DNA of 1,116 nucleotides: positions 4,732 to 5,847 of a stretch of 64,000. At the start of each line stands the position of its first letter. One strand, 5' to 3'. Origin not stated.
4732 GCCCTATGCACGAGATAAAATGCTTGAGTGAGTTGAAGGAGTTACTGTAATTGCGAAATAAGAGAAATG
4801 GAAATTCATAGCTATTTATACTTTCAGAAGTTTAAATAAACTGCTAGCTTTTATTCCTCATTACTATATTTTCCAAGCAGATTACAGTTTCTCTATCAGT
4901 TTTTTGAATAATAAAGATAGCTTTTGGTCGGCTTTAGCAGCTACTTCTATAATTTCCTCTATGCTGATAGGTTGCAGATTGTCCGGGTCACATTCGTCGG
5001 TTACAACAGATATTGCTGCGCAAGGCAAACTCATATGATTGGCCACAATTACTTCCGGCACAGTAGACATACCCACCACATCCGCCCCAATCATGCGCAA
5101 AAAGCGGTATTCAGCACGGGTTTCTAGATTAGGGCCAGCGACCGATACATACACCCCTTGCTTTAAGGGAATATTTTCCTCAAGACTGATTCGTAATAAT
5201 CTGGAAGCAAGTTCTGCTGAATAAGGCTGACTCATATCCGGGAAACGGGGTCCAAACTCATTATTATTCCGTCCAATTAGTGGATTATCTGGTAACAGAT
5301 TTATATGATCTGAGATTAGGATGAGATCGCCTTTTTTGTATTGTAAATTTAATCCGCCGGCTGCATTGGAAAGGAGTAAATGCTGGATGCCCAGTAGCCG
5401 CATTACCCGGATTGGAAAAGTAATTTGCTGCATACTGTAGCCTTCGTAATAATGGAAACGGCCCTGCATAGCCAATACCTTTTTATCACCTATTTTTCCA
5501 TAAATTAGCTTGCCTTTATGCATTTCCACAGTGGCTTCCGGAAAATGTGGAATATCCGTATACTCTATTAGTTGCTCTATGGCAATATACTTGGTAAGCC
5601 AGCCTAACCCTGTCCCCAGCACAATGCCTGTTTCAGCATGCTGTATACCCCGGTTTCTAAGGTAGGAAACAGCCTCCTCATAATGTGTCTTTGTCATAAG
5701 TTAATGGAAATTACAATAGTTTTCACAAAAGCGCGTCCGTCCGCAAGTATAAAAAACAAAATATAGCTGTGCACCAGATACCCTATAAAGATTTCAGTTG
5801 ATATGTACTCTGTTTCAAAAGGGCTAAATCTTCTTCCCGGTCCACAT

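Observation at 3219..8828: ArsS-type radical-SAM cluster carrying a purine nucleoside phosphorylase and a HAD phosphatase, but no arsM in the window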

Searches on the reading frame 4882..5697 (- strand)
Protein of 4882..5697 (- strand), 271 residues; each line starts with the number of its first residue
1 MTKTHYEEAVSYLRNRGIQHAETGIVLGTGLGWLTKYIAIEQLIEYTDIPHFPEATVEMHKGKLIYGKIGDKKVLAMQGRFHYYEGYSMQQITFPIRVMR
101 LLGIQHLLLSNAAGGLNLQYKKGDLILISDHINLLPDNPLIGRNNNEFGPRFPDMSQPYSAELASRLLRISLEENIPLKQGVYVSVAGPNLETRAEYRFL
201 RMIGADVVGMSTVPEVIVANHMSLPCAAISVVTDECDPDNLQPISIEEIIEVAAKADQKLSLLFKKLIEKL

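Call 4: search_protein_families(library=ncbifam, proteins=[window:4882-5697:-], max_evalue=0.001)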
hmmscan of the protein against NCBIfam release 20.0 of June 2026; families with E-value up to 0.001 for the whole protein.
window:4882-5697:- (271 aa): 11 families
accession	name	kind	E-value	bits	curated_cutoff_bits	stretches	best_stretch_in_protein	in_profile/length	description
NF006054.0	PRK08202.1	equivalog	2.2e-106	355.4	218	1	3-270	5-273/274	purine-nucleoside phosphorylase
TIGR01700.1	PNPH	equivalog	1.2e-93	313.2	293.35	1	23-268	2-248/249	purine nucleoside phosphorylase I, inosine and guanosine-specific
TIGR01697.1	PNPH-PUNA-XAPA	subfamily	4.2e-91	304.7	197.1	1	23-269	2-247/247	inosine/guanosine/xanthosine phosphorylase family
TIGR01698.1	PUNP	equivalog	2.2e-65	220.5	302.6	1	23-268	2-244/245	purine-nucleoside phosphorylase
TIGR01699.1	XAPA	equivalog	6.9e-60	202.7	370.9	1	25-260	4-239/248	xanthosine phosphorylase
TIGR01694.1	MTAP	equivalog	9.5e-26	90.6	274.85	1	96-269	68-239/240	S-methyl-5'-thioadenosine phosphorylase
NF006334.0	PRK08564.1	equivalog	4.2e-23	81.8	382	1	63-271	42-250/267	S-methyl-5'-thioadenosine phosphorylase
NF006599.0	PRK09136.1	equivalog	2.3e-18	66.3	223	1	62-269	35-245/247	S-methyl-5'-thioinosine phosphorylase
NF006492.0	PRK08931.1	equivalog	1.6e-16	60.6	437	1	63-270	38-246/291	S-methyl-5'-thioadenosine phosphorylase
NF005876.0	PRK07823.1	equivalog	4.6e-16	58.7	306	1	64-260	40-234/267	S-methyl-5'-thioadenosine phosphorylase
NF005657.0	PRK07432.1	equivalog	4.1e-13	49.1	453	1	61-256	36-235/291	S-methyl-5'-thioadenosine phosphorylase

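Call 5: search_protein_families(library=pfam, proteins=[window:4882-5697:-], max_evalue=0.001)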
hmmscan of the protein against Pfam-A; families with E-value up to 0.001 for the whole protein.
window:4882-5697:- (271 aa): 1 family
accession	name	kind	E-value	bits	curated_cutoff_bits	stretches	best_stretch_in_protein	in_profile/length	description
PF01048.26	PNP_UDP_1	-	8.1e-53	179.6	25.1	1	24-269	3-233/233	Phosphorylase superfamily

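Call 23: search_solved_structures(query=window:4882-5697:-, max_evalue=1e-10, show_alignments=3)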
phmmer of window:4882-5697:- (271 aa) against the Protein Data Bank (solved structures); distinct sequences matched with E-value up to 1e-10: 53.
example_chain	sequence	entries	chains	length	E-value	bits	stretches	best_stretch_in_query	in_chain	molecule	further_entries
4lna_A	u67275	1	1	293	2.3e-90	305.8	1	7-270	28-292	Purine nucleoside phosphorylase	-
4m1e_A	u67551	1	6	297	1.1e-87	296.9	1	21-269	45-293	Purine nucleoside phosphorylase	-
8swt_A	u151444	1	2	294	9.6e-83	280.8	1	7-270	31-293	Purine nucleoside phosphorylase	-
4ns1_A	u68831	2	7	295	1.6e-81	276.8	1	3-269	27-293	Purine nucleoside phosphorylase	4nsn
8swu_A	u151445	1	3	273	7.8e-78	264.7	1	7-268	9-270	Purine nucleoside phosphorylase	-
3la8_A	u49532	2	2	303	8.3e-69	235.1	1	8-266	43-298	Putative purine nucleoside phosphorylase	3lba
4ear_A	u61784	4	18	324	2e-65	224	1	5-263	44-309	Purine nucleoside phosphorylase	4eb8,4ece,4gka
1a9q_A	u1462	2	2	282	2.6e-65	223.7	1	4-264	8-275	PURINE NUCLEOSIDE PHOSPHORYLASE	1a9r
1a9t_A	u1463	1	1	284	2.6e-65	223.6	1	4-264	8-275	PURINE NUCLEOSIDE PHOSPHORYLASE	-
1pbn_A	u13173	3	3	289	2.8e-65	223.6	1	4-264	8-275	PURINE NUCLEOSIDE PHOSPHORYLASE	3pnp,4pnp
1a9o_A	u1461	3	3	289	2.8e-65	223.6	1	4-264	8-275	PURINE NUCLEOSIDE PHOSPHORYLASE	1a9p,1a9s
2a0x_A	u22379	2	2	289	3.5e-65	223.2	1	5-263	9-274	Purine nucleoside phosphorylase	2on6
2qpl_A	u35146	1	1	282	4.5e-65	222.9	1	4-264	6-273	Purine nucleoside phosphorylase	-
1b8n_A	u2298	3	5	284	4.6e-65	222.8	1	4-264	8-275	PURINE NUCLEOSIDE PHOSPHORYLASE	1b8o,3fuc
1fxu_A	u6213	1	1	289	4.8e-65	222.8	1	4-264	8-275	PURINE NUCLEOSIDE PHOSPHORYLASE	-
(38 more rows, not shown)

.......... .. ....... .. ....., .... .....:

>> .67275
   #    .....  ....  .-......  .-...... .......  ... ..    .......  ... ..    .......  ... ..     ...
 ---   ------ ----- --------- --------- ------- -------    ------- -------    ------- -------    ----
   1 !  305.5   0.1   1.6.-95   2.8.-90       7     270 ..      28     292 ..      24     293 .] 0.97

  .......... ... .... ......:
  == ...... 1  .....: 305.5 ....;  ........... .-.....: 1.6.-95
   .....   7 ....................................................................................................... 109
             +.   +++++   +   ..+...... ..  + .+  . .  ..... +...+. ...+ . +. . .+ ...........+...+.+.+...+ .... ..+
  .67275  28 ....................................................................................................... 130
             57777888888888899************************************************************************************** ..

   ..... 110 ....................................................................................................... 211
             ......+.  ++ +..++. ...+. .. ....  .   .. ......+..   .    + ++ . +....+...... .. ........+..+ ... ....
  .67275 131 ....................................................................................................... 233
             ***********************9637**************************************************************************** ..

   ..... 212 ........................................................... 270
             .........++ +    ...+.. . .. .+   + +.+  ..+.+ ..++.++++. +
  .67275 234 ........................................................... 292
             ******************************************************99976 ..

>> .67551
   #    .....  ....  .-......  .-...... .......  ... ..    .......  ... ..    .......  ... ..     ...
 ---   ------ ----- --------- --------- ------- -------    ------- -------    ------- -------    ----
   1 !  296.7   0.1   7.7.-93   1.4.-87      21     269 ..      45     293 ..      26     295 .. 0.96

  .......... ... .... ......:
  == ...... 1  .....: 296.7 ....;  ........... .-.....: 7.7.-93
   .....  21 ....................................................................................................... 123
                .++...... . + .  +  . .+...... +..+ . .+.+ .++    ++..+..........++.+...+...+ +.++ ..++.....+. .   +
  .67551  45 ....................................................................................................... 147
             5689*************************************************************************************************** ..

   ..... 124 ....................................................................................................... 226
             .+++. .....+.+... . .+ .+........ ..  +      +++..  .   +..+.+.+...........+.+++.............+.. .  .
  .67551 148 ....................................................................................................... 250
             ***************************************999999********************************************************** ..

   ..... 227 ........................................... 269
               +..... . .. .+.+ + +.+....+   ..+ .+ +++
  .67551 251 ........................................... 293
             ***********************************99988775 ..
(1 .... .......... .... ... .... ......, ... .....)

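Call 24: find_homologous_proteins(query=window:4882-5697:-, max_evalue=1e-30)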
Query window:4882-5697:- (271 aa): 8000 proteins with E <= 1e-30 among 8000 candidates; the best 120 are listed.
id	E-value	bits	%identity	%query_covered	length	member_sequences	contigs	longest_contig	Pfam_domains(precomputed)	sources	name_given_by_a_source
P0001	3.4e-174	595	99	100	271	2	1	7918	PF01048.27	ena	-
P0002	2.9e-164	563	94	100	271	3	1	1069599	PF01048.27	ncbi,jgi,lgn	jgi:purine-nucleoside phosphorylase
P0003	1.8e-154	531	86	100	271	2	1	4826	PF01048.27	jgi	jgi:purine-nucleoside phosphorylase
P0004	4.5e-153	526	86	100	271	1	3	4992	PF01048.27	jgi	jgi:purine-nucleoside phosphorylase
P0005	4.5e-152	523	86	100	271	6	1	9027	PF01048.27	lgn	-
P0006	1.9e-151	521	83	100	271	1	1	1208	PF01048.27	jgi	jgi:purine-nucleoside phosphorylase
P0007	1.1e-144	499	87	94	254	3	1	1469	PF01048.27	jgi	jgi:purine-nucleoside phosphorylase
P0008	1.7e-128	446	75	100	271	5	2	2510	PF01048.27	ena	-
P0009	1.4e-127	443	75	98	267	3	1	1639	PF01048.27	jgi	jgi:purine-nucleoside phosphorylase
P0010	2.4e-127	442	72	100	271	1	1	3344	PF01048.27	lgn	-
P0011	7.7e-127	440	73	100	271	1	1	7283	PF01048.27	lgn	-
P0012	2.0e-123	429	83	85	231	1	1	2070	PF01048.27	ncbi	-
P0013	3.9e-119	415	69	98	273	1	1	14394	PF01048.27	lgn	-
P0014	4.5e-119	415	88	79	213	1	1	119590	PF01048.27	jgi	jgi:purine-nucleoside phosphorylase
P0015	5.8e-119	414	71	98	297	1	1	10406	PF01048.27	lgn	-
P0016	9.8e-119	414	72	96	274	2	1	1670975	PF01048.27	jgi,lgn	jgi:purine-nucleoside phosphorylase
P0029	4.9e-117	408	70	97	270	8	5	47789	PF01048.27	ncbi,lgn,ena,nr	ncbi:MAG: purine-nucleoside phosphorylase [Bacteroidales bacterium]|nr:purine-nucleoside phosphoryla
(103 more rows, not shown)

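Call 26: find_encoding_contigs(protein=P0002, flank=10000, max_places=2)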
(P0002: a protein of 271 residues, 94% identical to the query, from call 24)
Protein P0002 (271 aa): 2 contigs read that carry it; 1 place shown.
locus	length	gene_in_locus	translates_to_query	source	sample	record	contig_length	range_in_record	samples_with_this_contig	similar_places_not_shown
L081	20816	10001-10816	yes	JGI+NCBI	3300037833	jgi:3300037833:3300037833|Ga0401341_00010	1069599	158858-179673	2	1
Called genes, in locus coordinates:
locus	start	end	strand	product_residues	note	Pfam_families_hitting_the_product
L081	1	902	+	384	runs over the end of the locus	PF05222:AlaDh_PNT_N, PF02826:2-Hacid_dh_C (faint), PF01262:AlaDh_PNT_C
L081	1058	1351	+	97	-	PF12769:PNTB_4TM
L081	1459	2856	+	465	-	PF02233:PNTB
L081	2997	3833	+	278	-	PF01694:Rhomboid, PF20216:DUF6576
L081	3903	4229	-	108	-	-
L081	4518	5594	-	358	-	PF03358:FMN_red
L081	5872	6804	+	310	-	PF01435:Peptidase_M48 (faint)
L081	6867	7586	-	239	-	PF00535:Glycos_transf_2, PF10111:Glyco_tranf_2_2 (faint)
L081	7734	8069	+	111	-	PF02627:CMD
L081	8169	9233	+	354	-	PF04055:Radical_SAM, PF12345:DUF3641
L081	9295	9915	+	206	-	PF01983:CofC, PF09837:DUF2064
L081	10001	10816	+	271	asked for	PF01048:PNP_UDP_1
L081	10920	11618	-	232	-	PF00702:Hydrolase, PF13419:HAD_2, PF13242:Hydrolase_like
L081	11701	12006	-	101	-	PF06999:Suc_Fer-like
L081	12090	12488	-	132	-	PF01022:HTH_5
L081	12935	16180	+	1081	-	PF13188:PAS_8 (faint), PF13596:PAS_10 (faint), PF08448:PAS_4, PF00989:PAS, PF08447:PAS_3, PF08448:PAS_4, PF13426:PAS_9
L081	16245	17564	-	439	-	PF14322:SusD-like_3, PF07980:SusD_RagB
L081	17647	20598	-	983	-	PF13620:CarboxypepD_reg, PF13715:CarbopepD_reg_2, PF07715:Plug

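Call 27: find_encoding_contigs(protein=P0016, flank=8000, max_places=2)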
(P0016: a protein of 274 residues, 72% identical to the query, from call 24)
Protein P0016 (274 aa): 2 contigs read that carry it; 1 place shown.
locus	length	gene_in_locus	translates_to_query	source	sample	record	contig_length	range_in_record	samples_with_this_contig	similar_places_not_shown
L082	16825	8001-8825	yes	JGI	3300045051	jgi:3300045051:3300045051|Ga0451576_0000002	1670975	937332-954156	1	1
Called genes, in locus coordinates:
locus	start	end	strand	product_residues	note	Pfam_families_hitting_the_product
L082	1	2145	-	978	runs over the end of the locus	PF02384:N6_Mtase, PF01170:UPF0020 (weak), PF20473:MmeI_Mtase, PF07669:Eco57I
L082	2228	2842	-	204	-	PF04002:RadC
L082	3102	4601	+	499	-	-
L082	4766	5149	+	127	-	-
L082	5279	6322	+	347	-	PF04055:Radical_SAM, PF12345:DUF3641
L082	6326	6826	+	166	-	PF00581:Rhodanese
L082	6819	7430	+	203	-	PF01983:CofC (weak), PF09837:DUF2064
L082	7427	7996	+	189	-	PF00535:Glycos_transf_2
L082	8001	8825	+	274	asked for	PF01048:PNP_UDP_1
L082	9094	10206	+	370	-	PF01384:PHO4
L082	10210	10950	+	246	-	PF04784:DUF547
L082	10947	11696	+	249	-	PF00535:Glycos_transf_2, PF10111:Glyco_tranf_2_2 (weak)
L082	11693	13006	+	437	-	PF07992:Pyr_redox_2, PF13241:NAD_binding_7 (faint), PF13738:Pyr_redox_3 (weak), PF00070:Pyr_redox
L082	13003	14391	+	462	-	PF12801:Fer4_5 (weak), PF13534:Fer4_17 (faint), PF00037:Fer4 (faint), PF12837:Fer4_6 (faint), PF13237:Fer4_10 (weak), PF14697:Fer4_21, PF12838:Fer4_7 (weak), PF13187:Fer4_9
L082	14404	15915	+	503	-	PF13506:Glyco_transf_21, PF13641:Glyco_tranf_2_3, PF00535:Glycos_transf_2, PF13632:Glyco_trans_2_3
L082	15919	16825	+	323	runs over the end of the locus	PF01209:Ubie_methyltran, PF13847:Methyltransf_31, PF08241:Methyltransf_11, PF08242:Methyltransf_12 (faint), PF13649:Methyltransf_25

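Call 28: find_encoding_contigs(protein=P0029, flank=8000, max_places=2)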
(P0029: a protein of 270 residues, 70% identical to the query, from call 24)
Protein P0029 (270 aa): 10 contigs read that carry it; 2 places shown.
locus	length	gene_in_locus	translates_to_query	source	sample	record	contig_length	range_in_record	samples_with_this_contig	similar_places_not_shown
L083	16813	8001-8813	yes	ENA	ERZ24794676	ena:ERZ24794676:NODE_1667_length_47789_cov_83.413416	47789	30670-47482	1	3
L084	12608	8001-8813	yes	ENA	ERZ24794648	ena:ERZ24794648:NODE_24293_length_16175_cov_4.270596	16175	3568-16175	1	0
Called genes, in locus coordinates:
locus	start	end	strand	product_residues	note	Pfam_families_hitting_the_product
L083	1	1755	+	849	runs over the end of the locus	PF02861:Clp_N, PF00004:AAA, PF17871:AAA_lid_9, PF00158:Sigma54_activat, PF00004:AAA, PF07724:AAA_2, PF07728:AAA_5, PF10431:ClpB_D2-small, +10 more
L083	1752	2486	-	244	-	-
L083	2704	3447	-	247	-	-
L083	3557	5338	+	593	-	PF02771:Acyl-CoA_dh_N, PF02770:Acyl-CoA_dh_M, PF00441:Acyl-CoA_dh_1, PF22924:ACOX_C_alpha1, PF08028:Acyl-CoA_dh_2, PF21263:Acyl-CoA-dh_C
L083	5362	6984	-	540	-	PF08450:SGL (faint), PF24684:Vgb_lyase (faint), PF13360:PQQ_2 (faint), PF21959:DUF6923 (faint), PF01841:Transglut_core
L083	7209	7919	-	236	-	PF05050:Methyltransf_21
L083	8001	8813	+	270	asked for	PF01048:PNP_UDP_1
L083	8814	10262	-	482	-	PF04041:Glyco_hydro_130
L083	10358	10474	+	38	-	-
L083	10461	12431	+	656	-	-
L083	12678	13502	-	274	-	-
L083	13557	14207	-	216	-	PF16584:LolA_2 (faint), PF03548:LolA, PF17131:TP_0789-like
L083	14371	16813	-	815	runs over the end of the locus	PF13491:FtsK_4TM, PF17854:FtsK_alpha, PF01580:FtsK_SpoIIIE, PF09397:FtsK_gamma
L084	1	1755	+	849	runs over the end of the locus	PF02861:Clp_N, PF00004:AAA, PF17871:AAA_lid_9, PF00158:Sigma54_activat, PF00004:AAA, PF07724:AAA_2, PF07728:AAA_5, PF10431:ClpB_D2-small, +10 more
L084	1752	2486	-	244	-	-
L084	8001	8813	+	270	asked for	PF01048:PNP_UDP_1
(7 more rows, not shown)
